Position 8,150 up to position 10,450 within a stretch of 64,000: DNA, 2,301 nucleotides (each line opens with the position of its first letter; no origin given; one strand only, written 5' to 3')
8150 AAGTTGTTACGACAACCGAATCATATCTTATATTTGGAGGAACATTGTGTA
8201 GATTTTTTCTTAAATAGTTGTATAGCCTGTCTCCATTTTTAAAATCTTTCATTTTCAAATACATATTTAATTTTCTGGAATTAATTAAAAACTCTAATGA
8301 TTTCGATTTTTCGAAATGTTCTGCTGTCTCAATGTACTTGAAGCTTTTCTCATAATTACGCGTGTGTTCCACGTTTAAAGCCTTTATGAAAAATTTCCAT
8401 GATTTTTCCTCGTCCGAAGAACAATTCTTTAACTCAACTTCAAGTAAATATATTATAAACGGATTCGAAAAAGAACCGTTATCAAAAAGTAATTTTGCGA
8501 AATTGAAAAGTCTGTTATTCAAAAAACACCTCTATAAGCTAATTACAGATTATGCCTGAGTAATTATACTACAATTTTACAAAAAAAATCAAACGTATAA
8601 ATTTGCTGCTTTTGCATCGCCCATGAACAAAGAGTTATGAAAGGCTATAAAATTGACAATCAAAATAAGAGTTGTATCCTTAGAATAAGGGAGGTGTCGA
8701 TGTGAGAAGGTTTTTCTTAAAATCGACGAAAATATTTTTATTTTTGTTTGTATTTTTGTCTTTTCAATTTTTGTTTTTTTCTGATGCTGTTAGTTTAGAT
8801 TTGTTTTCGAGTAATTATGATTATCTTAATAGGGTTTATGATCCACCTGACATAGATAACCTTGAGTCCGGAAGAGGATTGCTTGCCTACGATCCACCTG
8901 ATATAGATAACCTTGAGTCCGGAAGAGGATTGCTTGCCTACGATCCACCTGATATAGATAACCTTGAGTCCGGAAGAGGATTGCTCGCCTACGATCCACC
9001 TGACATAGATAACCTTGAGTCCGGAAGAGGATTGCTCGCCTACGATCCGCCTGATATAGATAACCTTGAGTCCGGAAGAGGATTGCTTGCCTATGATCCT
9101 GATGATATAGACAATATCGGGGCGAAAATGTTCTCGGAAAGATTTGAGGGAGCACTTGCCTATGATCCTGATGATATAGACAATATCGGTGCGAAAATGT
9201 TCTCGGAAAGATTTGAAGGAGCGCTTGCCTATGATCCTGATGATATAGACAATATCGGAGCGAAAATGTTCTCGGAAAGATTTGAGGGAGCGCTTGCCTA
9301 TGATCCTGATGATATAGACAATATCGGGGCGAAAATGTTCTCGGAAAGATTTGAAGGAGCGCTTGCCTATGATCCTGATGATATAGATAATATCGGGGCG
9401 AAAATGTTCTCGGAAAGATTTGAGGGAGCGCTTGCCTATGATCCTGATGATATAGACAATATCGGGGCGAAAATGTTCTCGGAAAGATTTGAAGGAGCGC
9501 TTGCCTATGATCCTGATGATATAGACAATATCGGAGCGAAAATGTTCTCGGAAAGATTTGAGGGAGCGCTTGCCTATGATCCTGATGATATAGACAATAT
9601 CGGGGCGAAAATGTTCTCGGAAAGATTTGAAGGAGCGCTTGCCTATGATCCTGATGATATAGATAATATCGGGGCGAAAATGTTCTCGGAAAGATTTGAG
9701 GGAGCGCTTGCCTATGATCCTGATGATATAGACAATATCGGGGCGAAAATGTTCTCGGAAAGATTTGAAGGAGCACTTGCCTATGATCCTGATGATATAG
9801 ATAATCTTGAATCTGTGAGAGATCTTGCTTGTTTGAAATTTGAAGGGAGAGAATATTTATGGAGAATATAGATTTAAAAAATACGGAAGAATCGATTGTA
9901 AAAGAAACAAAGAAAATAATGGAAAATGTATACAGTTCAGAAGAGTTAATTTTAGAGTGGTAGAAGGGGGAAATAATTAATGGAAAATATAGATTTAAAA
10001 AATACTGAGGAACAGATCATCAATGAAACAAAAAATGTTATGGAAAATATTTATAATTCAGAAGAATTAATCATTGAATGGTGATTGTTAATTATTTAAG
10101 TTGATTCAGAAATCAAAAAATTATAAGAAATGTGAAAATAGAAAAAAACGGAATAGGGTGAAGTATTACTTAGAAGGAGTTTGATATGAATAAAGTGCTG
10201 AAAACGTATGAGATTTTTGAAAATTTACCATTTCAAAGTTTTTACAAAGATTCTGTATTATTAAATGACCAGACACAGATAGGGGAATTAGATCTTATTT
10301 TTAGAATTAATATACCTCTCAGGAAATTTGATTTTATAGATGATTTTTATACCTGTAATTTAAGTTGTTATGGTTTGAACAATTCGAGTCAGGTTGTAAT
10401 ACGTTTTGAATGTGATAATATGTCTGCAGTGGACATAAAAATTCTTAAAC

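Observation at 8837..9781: Exported protein made of 5 x 17-aa and 10 x 23-aa perfect repeats with purely synonymous inter-unit variation and a 4-unit higher-order repeat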

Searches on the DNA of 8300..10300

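Call 82: search_rna_families(source=window, start=8300, end=10300, threshold=evalue, max_evalue=1)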
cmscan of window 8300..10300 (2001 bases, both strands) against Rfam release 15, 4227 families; matches with E-value up to 1: 0.
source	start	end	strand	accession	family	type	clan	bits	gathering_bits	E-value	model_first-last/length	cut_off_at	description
